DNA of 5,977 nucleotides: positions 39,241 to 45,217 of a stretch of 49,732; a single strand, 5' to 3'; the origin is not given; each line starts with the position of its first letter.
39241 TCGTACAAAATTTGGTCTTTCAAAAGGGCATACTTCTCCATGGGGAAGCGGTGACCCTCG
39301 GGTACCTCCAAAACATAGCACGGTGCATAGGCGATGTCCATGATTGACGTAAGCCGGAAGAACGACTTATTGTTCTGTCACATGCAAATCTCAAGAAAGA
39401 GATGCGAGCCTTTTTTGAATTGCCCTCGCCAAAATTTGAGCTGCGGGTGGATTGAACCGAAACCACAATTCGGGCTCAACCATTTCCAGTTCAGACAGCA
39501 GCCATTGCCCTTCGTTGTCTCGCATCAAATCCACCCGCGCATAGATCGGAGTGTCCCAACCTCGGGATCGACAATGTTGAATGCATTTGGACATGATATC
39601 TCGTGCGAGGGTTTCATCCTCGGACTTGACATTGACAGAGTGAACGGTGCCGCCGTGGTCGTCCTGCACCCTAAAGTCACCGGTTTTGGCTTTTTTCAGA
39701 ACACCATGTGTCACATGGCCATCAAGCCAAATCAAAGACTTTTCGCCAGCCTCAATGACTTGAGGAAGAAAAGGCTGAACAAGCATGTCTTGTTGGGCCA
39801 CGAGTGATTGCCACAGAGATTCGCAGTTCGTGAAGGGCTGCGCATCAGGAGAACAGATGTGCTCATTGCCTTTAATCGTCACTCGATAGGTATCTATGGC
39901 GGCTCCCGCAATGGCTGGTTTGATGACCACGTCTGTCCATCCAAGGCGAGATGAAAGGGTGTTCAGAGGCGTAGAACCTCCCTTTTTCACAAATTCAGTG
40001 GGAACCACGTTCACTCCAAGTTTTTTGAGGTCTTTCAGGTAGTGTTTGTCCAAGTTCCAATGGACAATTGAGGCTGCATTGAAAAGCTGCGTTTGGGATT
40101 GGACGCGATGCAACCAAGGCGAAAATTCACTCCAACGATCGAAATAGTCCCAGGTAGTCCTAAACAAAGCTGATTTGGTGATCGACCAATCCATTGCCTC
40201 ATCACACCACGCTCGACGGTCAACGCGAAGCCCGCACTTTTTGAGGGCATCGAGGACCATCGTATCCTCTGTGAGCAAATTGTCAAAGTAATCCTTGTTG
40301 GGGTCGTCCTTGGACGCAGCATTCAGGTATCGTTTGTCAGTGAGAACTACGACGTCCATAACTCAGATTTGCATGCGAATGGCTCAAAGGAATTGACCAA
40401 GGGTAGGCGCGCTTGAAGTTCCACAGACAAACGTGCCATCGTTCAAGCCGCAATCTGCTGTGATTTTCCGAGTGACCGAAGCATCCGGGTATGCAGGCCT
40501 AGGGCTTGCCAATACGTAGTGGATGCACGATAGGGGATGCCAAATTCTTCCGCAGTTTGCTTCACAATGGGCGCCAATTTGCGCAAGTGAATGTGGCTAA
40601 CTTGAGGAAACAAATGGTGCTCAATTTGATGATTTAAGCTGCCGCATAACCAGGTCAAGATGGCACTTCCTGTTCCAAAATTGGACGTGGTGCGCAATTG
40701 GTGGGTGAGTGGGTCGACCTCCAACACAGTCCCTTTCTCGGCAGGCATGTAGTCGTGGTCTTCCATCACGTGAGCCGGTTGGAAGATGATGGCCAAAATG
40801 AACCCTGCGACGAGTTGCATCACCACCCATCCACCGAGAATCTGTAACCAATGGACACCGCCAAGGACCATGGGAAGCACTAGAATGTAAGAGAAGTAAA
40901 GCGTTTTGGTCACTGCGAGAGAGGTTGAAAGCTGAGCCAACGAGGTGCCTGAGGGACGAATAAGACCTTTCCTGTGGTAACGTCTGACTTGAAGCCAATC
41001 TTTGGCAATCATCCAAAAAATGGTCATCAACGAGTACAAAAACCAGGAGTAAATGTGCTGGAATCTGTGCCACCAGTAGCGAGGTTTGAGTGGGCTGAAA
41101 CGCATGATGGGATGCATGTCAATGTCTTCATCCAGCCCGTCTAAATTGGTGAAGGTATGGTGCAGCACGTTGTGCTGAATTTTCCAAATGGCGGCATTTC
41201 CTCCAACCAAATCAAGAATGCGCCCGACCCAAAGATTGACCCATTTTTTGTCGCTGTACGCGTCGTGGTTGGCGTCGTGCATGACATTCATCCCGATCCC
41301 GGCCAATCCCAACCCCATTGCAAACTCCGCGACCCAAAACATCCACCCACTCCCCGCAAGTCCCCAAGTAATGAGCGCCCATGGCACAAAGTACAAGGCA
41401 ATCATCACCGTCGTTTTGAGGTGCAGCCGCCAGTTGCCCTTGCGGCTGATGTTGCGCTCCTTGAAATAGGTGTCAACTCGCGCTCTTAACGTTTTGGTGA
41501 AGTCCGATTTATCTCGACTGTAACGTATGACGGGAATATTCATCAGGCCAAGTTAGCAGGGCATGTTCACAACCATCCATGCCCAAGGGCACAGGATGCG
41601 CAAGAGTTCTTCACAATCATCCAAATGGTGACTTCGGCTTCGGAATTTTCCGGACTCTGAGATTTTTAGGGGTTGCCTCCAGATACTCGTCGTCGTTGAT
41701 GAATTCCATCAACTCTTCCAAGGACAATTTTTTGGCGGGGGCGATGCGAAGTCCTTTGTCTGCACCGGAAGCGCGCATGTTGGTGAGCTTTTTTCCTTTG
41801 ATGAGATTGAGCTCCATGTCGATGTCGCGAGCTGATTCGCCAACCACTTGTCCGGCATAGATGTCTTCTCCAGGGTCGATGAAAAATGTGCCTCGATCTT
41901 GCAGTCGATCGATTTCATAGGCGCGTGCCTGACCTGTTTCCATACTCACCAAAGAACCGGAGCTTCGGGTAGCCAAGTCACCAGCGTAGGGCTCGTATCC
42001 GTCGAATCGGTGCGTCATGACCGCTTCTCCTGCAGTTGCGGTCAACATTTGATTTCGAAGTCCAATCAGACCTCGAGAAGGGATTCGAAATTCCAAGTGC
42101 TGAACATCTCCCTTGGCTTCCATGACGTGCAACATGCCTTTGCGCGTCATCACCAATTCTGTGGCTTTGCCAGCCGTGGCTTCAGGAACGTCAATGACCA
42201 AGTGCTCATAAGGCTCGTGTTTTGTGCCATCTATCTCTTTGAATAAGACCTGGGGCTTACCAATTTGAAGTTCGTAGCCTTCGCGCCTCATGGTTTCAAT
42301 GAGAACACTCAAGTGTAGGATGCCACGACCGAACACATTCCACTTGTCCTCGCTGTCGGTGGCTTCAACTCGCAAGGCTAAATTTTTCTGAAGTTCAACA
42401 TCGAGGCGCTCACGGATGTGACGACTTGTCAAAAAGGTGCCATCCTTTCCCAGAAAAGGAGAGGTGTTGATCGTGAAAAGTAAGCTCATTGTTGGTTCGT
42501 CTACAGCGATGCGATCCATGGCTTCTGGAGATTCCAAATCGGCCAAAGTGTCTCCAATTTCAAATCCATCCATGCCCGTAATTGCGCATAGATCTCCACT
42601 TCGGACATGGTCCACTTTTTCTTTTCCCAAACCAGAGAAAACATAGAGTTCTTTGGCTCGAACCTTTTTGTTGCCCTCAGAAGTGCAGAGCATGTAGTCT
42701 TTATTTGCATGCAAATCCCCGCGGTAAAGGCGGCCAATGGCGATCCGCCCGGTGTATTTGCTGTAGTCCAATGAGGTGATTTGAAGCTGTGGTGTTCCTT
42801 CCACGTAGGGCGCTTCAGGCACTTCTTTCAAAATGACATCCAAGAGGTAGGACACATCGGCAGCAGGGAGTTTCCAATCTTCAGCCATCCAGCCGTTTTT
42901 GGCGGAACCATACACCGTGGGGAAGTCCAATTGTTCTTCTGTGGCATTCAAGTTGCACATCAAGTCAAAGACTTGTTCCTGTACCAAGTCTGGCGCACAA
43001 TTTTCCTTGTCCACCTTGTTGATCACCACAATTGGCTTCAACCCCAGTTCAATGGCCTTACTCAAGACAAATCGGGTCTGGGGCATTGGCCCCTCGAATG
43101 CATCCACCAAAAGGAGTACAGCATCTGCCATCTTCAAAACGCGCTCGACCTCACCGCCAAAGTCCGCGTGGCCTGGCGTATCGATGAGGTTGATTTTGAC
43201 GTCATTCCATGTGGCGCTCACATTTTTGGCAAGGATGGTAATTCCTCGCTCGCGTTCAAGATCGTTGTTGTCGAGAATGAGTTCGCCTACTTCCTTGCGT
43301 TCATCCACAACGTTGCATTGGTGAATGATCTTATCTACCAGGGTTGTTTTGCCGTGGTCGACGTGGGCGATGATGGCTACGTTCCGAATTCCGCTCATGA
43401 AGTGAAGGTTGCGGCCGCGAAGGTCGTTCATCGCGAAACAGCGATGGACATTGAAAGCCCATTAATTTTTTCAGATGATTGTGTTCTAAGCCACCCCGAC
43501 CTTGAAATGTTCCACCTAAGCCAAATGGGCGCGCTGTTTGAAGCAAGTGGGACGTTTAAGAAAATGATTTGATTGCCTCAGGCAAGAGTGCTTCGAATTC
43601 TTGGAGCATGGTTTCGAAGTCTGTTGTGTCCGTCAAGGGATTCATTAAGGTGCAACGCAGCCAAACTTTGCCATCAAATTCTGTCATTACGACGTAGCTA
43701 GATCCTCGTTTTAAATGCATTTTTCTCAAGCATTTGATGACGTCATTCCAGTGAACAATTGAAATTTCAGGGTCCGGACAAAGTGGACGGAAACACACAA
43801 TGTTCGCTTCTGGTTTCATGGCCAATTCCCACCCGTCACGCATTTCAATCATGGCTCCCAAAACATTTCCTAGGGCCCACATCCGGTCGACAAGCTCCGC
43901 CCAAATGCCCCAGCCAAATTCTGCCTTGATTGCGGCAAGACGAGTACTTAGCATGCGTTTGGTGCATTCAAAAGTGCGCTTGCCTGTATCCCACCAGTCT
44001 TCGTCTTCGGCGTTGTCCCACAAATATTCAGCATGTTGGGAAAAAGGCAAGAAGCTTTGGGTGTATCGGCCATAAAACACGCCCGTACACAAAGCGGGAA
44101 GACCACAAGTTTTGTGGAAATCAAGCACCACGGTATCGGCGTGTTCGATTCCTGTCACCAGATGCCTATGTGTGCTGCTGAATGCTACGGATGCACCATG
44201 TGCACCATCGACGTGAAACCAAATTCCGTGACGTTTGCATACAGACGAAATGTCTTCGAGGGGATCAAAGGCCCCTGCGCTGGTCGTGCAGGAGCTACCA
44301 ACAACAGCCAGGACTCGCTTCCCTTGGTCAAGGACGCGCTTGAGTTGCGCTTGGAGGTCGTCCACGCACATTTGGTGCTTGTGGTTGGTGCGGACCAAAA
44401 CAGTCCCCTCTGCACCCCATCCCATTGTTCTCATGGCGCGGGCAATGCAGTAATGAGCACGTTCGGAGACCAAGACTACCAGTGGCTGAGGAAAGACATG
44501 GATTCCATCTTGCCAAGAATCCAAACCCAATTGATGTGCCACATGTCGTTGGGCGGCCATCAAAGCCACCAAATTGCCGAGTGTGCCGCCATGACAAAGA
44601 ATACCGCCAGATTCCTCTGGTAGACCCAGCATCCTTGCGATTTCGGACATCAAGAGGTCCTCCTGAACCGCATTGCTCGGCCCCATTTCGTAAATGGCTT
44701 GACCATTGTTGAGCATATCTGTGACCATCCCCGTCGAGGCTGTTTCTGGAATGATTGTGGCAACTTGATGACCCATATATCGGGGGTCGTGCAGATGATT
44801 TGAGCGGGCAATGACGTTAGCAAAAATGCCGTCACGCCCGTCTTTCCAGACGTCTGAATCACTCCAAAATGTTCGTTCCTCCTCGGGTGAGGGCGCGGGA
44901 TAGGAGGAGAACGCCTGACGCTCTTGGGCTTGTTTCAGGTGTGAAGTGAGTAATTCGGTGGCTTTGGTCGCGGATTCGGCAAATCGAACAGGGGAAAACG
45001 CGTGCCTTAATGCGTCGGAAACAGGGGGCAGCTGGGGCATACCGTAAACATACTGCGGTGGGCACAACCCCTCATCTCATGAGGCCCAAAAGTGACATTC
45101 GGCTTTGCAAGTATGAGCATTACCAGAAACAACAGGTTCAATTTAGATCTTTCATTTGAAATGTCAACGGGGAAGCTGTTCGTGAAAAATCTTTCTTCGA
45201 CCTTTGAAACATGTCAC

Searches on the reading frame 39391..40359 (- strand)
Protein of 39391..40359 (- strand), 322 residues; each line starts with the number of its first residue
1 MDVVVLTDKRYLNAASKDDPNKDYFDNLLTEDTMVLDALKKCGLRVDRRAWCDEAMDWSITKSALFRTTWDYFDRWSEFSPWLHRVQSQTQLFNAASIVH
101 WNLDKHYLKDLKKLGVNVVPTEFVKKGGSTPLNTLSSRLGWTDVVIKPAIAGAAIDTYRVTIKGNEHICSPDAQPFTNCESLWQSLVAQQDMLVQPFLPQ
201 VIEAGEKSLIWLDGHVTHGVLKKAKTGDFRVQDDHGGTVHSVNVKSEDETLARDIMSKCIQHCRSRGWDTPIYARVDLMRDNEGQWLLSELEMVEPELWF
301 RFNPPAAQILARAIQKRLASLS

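Call 12: search_protein_families(library=pfam, proteins=[window:39391-40359:-], max_evalue=0.001)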
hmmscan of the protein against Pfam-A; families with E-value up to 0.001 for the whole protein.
window:39391-40359:- (322 aa): 1 family
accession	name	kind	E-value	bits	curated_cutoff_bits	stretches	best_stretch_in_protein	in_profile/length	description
PF02955.21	GSH-S_ATP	-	1.9e-05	24.6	23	1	178-258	56-138/175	Prokaryotic glutathione synthetase, ATP-grasp domain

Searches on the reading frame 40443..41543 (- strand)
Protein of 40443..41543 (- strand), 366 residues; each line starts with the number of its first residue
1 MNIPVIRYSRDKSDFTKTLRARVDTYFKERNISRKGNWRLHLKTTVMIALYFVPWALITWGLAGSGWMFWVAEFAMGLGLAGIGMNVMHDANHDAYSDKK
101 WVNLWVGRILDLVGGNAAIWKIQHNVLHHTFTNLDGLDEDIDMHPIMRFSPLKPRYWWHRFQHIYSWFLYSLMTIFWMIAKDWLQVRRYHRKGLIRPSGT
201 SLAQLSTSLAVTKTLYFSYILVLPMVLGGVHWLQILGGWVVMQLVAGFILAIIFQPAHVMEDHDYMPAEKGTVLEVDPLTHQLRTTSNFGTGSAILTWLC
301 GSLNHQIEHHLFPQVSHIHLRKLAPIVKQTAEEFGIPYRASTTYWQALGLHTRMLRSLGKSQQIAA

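Call 12: search_protein_families(library=pfam, proteins=[window:40443-41543:-], max_evalue=0.001)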
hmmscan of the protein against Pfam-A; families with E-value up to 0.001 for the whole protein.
window:40443-41543:- (366 aa): 1 family
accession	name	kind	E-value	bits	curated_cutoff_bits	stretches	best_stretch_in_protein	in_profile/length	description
PF00487.30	FA_desaturase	-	1.6e-36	126.8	29.7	1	66-340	2-251/253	Fatty acid desaturase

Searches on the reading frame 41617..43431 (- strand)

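Call 12: search_protein_families(library=pfam, proteins=[window:41617-43431:-], max_evalue=0.001)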
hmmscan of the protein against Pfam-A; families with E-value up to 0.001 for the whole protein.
window:41617-43431:- (604 aa): 6 families
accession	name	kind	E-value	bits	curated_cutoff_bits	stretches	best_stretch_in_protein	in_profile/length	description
PF00009.33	GTP_EFTU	-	5.8e-55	186.3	26.5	1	15-205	3-187/188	Elongation factor Tu GTP binding domain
PF21018.2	BipA_C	-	2.7e-40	137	23.8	1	492-596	2-106/110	TypA/BipA C-terminal domain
PF00679.30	EFG_C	-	2.2e-19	69.7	27.9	1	405-488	3-87/89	Elongation factor G C-terminus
PF22042.2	EF-G_D2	-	4.4e-09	36.8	27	1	220-297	10-82/84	Elongation factor G domain 2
PF03144.31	GTP_EFTU_D2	-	3.5e-08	34.2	30.3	1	228-297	1-73/73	Elongation factor Tu domain 2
PF01926.29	MMR_HSR1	-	2.2e-06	28.2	21.9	1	18-139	2-113/113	50S ribosome-binding GTPase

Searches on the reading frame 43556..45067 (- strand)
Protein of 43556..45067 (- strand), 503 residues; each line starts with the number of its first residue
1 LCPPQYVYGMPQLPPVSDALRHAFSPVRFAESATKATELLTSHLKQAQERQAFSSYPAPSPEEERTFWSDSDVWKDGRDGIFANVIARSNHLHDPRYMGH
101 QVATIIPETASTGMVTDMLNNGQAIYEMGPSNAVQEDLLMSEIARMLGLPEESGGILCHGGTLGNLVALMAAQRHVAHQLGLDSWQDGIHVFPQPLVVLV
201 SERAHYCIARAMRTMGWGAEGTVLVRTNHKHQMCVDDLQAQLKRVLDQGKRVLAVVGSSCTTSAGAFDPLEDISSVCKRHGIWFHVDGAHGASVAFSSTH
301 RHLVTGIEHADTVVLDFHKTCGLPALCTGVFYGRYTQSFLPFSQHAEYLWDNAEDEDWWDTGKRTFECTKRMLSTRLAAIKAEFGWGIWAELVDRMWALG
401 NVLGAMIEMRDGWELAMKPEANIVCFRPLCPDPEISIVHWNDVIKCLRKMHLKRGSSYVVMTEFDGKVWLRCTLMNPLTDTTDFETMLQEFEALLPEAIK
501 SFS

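Call 12: search_protein_families(library=pfam, proteins=[window:43556-45067:-], max_evalue=0.001)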
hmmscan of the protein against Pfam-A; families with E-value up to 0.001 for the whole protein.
window:43556-45067:- (503 aa): 3 families
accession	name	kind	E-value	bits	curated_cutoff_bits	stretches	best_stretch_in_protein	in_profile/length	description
PF00282.25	Pyridoxal_deC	-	9.3e-41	140.2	27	1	110-427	55-373/375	Pyridoxal-dependent decarboxylase conserved domain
PF01212.27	Beta_elim_lyase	-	1.1e-07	32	27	1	154-324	49-204/288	Beta-eliminating lyase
PF00266.25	Aminotran_5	-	0.00025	20.6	21.5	1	239-322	129-204/371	Aminotransferase class-V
